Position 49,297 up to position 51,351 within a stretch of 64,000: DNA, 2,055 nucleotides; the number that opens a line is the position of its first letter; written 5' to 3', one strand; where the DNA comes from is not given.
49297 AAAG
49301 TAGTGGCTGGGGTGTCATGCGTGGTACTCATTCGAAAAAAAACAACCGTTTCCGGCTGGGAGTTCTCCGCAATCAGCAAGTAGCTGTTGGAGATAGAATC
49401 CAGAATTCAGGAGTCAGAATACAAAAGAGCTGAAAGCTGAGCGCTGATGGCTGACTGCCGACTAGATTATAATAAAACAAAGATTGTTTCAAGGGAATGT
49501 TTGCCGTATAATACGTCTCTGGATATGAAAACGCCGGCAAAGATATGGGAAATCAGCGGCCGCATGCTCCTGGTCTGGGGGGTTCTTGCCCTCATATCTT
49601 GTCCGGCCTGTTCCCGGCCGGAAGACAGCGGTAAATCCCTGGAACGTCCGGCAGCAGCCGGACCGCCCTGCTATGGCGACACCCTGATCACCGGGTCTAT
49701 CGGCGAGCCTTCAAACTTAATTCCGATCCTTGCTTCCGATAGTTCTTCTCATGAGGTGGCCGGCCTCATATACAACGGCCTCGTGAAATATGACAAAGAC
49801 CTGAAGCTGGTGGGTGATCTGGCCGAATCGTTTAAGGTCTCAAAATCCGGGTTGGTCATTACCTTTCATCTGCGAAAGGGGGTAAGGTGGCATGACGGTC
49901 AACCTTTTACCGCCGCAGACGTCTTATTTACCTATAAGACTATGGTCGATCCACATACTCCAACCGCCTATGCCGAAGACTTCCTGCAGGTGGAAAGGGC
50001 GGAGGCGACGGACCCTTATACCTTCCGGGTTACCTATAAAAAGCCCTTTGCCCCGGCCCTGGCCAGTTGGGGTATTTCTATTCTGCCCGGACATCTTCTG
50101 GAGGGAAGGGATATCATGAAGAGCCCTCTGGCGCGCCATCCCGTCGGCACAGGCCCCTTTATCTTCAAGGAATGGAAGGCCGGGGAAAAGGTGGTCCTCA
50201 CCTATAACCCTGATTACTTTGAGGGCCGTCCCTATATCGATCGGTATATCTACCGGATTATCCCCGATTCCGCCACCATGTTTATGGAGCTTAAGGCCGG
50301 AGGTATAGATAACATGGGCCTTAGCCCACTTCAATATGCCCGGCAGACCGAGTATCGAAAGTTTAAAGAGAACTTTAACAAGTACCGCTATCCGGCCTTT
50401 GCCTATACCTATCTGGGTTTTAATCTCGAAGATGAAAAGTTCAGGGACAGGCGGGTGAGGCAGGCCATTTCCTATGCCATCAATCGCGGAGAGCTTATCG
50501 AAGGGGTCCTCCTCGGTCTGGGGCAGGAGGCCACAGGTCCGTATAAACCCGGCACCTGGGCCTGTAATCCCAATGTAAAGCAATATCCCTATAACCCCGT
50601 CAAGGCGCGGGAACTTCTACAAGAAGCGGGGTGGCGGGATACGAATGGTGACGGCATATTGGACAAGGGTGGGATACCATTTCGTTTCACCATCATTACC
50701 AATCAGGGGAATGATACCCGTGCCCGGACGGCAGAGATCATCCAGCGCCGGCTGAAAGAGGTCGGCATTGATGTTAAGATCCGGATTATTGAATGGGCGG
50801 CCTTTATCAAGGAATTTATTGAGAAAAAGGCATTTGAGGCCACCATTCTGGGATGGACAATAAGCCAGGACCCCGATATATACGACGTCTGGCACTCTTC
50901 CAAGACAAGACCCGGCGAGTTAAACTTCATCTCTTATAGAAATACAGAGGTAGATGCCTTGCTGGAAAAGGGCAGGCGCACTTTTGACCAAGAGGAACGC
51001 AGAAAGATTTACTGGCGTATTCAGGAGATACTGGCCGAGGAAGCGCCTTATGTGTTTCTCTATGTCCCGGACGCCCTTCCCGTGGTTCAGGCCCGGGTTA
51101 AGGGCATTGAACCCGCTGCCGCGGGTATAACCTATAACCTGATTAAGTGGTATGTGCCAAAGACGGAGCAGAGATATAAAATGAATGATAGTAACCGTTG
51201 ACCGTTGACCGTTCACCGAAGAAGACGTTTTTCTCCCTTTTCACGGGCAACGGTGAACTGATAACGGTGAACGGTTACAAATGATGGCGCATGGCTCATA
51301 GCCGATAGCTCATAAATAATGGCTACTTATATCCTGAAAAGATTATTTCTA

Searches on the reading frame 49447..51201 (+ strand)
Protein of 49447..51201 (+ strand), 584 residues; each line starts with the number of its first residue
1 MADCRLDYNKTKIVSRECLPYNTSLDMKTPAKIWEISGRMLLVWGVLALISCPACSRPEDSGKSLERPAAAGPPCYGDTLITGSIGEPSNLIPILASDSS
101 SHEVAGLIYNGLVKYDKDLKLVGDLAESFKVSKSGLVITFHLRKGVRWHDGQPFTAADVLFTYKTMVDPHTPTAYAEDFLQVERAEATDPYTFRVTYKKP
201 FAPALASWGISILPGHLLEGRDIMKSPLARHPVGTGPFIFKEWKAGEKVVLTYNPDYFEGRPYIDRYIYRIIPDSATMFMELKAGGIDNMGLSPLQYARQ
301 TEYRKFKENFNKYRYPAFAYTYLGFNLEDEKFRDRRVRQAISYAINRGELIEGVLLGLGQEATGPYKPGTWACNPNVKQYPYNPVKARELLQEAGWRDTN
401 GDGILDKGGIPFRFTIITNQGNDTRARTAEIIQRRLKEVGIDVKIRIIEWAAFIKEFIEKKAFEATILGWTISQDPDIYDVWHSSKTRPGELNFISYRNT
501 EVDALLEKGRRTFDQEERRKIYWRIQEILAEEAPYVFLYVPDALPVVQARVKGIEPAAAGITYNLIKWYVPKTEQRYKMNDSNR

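Call 59: search_protein_families(library=pfam, proteins=[window:49447-51201:+], max_evalue=0.00001)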
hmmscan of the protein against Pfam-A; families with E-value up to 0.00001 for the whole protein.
window:49447-51201:+ (584 aa): 1 family
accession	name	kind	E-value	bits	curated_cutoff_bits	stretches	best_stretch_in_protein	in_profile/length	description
PF00496.27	SBP_bac_5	-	6.5e-102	341.8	32.4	1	120-483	1-359/368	Bacterial extracellular solute-binding proteins, family 5 Middle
